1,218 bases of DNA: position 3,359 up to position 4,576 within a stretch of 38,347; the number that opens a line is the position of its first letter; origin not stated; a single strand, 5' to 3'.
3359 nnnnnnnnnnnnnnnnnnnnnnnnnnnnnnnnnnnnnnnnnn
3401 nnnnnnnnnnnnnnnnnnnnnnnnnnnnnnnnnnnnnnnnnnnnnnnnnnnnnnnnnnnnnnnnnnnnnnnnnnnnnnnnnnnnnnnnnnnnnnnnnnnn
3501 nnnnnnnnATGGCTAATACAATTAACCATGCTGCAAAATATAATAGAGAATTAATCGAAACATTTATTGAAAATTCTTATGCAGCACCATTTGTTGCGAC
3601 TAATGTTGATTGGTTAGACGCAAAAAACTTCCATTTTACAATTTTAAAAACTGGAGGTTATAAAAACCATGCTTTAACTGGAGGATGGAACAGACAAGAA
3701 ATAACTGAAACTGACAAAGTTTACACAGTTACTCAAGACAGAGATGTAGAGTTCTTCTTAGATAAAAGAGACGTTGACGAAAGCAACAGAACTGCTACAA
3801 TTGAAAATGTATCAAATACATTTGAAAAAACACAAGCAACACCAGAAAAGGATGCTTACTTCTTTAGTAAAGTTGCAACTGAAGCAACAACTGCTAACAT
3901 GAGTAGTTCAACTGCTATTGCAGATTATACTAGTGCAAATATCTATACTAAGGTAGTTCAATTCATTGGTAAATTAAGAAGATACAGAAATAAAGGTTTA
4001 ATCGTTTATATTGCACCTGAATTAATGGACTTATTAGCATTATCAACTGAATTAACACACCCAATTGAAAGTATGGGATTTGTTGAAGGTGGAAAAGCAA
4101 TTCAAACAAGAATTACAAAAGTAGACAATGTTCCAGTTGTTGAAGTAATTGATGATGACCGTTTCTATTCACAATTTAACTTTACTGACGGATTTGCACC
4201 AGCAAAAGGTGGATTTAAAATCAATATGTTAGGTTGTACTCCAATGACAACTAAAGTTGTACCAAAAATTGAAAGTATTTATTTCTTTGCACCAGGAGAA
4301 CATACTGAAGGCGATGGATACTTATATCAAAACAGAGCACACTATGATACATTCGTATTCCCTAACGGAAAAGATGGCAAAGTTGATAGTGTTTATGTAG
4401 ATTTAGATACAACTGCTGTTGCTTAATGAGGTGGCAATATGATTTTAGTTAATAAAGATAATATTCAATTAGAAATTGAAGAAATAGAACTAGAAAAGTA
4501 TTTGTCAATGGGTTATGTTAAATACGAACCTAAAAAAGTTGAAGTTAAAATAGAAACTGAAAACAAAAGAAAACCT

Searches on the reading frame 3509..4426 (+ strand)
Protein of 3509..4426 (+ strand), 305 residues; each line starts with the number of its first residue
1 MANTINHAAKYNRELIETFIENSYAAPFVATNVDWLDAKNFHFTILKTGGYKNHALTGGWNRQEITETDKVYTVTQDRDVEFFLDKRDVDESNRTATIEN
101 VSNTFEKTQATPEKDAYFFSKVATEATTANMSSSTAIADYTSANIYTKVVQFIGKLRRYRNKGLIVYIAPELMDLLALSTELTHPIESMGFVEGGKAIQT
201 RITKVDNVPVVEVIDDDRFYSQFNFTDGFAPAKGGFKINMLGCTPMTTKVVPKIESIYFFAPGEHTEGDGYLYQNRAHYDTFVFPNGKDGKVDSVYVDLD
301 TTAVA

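Call 8: search_protein_families(library=pfam, proteins=[window:3509-4426:+], max_evalue=0.01)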
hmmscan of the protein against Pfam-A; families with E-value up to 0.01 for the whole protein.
window:3509-4426:+ (305 aa): 0 families

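Call 10: search_protein_families(library=phrogs, proteins=[window:3509-4426:+], max_evalue=0.001)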
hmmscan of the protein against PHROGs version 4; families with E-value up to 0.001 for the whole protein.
window:3509-4426:+ (305 aa): 1 family
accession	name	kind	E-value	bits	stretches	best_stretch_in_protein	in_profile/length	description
phrog_422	-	head and packaging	4.2e-70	237.5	1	1-292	1-289/297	major head protein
